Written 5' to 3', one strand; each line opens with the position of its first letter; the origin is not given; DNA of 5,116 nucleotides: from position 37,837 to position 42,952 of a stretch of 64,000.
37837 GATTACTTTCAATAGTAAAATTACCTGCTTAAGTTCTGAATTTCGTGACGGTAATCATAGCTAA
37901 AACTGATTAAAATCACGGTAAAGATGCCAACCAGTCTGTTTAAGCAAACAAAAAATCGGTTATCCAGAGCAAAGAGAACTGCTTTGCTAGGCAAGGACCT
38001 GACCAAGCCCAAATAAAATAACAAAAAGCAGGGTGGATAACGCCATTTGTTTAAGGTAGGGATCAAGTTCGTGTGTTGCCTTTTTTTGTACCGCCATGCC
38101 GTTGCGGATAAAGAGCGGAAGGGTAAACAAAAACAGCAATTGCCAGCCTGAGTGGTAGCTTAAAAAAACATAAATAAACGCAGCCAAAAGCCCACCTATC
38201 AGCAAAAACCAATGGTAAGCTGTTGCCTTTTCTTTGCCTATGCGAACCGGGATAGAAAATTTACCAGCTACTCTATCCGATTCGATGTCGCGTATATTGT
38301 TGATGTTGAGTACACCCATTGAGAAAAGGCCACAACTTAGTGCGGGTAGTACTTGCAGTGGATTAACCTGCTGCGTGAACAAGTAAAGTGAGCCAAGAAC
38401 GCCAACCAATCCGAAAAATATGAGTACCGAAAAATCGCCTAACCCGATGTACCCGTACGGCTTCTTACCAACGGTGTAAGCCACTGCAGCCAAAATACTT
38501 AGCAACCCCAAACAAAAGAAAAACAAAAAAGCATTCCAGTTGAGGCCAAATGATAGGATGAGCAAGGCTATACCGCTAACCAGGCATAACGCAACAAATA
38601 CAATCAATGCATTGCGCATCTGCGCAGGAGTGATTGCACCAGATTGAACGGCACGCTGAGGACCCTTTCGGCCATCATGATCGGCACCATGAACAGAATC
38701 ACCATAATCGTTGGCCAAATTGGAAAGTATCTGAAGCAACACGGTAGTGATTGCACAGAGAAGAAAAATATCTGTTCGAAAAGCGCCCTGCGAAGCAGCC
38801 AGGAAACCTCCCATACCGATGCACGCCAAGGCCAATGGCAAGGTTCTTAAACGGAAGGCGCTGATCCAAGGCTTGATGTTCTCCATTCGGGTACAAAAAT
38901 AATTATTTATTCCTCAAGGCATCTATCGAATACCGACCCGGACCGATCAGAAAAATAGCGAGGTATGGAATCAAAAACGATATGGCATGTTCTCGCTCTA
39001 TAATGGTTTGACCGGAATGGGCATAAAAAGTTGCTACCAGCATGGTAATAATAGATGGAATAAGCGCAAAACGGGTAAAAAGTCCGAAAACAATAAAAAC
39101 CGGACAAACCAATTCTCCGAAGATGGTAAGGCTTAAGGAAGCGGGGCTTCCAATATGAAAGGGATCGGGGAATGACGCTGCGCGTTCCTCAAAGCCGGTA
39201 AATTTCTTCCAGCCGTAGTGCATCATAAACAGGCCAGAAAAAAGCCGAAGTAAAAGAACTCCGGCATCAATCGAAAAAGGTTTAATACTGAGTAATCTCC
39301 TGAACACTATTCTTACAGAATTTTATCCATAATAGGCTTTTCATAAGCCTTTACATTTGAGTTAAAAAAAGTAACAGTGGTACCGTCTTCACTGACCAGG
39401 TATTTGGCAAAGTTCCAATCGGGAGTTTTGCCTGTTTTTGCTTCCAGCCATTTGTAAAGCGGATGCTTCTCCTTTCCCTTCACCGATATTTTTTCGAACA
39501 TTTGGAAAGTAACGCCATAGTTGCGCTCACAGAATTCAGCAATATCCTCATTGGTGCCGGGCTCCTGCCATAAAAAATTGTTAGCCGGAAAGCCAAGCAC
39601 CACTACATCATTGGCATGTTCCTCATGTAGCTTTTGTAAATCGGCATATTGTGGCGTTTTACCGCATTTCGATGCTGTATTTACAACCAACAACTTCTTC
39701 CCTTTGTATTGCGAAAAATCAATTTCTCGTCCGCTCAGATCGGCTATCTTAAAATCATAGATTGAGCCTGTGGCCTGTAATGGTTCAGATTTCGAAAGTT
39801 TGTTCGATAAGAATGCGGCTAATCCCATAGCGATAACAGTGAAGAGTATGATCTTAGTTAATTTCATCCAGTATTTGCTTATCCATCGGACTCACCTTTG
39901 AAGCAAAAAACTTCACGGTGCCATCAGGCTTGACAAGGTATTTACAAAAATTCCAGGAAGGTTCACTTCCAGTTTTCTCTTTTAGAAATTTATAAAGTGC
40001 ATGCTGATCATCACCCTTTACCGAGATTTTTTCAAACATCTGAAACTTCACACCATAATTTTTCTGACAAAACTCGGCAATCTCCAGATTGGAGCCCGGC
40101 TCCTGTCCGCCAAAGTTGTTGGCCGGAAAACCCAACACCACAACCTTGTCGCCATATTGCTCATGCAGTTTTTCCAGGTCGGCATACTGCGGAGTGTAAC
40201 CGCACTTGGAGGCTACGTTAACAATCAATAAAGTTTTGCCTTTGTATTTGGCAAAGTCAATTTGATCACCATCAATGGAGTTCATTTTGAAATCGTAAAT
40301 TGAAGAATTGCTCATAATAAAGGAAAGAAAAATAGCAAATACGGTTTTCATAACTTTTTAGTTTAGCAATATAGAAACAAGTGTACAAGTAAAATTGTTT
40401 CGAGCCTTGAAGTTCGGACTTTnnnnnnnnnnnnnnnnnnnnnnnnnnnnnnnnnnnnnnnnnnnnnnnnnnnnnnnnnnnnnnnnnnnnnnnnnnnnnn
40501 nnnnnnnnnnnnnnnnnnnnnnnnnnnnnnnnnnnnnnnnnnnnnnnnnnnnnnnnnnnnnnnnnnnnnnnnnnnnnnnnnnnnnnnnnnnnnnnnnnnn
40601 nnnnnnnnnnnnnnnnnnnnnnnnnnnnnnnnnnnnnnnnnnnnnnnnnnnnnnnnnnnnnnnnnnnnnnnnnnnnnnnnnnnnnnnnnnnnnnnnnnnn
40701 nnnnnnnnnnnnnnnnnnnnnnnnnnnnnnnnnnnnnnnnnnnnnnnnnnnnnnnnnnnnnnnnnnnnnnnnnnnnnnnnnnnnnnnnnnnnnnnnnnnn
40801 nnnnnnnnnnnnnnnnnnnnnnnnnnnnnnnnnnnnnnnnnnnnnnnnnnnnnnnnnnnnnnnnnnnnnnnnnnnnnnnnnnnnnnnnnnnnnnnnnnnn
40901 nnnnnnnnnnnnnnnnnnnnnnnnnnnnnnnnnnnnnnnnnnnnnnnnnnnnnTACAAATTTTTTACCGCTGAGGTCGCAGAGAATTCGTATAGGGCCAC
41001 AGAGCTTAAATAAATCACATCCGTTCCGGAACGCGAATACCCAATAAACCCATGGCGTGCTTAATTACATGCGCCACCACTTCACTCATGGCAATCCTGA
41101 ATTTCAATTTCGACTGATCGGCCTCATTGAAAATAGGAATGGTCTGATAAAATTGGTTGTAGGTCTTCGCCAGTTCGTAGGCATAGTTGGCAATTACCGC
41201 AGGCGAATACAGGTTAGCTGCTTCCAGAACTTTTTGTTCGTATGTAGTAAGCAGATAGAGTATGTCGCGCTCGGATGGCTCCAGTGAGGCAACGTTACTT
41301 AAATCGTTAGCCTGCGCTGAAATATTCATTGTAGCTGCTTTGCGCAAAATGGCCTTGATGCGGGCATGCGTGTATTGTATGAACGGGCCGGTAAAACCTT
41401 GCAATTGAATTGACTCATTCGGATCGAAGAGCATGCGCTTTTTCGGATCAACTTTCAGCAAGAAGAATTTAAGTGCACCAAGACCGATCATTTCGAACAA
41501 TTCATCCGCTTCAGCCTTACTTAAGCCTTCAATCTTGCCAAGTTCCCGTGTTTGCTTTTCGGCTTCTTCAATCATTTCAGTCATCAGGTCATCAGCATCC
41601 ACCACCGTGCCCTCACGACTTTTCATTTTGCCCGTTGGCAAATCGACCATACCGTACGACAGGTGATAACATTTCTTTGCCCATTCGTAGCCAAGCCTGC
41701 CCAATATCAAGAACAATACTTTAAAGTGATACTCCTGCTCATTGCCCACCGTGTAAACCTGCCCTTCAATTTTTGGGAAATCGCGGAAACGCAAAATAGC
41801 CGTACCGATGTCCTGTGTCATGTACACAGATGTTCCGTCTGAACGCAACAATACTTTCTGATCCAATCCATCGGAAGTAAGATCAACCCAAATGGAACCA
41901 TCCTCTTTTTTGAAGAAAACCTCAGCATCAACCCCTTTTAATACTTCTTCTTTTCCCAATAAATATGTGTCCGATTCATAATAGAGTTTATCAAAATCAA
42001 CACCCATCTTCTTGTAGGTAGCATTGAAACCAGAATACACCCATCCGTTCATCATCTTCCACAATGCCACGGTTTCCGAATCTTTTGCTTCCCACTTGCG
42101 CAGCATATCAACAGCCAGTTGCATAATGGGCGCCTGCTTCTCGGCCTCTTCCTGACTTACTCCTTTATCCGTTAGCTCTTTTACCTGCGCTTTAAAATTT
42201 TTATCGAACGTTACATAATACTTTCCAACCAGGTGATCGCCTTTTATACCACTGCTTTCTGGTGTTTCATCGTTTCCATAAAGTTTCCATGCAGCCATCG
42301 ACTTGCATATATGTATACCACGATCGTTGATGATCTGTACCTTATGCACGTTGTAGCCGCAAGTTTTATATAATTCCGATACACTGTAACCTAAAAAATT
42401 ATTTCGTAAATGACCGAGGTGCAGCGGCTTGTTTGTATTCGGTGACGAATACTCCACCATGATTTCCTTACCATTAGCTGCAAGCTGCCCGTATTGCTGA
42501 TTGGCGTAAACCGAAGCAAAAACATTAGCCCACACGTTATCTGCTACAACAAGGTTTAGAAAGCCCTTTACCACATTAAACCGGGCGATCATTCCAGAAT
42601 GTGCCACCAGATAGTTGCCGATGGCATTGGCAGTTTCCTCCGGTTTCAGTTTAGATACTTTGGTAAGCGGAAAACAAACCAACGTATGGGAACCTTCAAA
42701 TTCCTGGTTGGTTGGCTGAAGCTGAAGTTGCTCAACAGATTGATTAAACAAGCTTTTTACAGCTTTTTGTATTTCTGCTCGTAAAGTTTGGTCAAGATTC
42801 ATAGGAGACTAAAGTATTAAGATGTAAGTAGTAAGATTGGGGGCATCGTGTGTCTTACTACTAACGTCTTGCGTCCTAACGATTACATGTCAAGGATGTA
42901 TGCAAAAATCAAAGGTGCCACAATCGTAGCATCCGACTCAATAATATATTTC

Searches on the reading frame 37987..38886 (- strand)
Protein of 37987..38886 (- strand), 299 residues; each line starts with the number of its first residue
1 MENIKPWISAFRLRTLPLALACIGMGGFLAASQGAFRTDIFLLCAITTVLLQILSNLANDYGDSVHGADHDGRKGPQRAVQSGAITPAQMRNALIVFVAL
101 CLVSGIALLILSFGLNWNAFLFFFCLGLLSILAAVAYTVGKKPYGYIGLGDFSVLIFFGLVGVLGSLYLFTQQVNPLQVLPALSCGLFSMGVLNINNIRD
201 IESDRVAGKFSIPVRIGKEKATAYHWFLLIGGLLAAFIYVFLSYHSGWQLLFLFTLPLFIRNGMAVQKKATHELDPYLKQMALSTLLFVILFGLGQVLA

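Call 74: search_protein_families(library=pfam, proteins=[window:37987-38886:-], max_evalue=0.0001)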
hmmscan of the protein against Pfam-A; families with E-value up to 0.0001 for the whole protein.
window:37987-38886:- (299 aa): 1 family
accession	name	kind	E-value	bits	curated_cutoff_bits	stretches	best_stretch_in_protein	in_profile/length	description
PF01040.23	UbiA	-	4e-36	125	34.2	1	25-259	6-222/250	UbiA prenyltransferase family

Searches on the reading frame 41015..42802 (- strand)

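Call 54: search_protein_families(library=pfam, proteins=[window:41015-42802:-], max_evalue=0.00001)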
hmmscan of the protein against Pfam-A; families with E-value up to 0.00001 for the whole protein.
window:41015-42802:- (595 aa): 3 families
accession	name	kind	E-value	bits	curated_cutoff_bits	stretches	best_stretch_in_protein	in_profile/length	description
PF00750.26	tRNA-synt_1d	-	1.3e-43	149.8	23.3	1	100-450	8-338/349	tRNA synthetases class I (R), catalytic domain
PF05746.21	DALR_1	-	7e-28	97.5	22.3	1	475-595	1-117/117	DALR anticodon binding domain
PF03485.21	Arg_tRNA_synt_N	-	1.5e-06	29.1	21.5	1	6-85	2-84/85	Arginyl tRNA synthetase N terminal domain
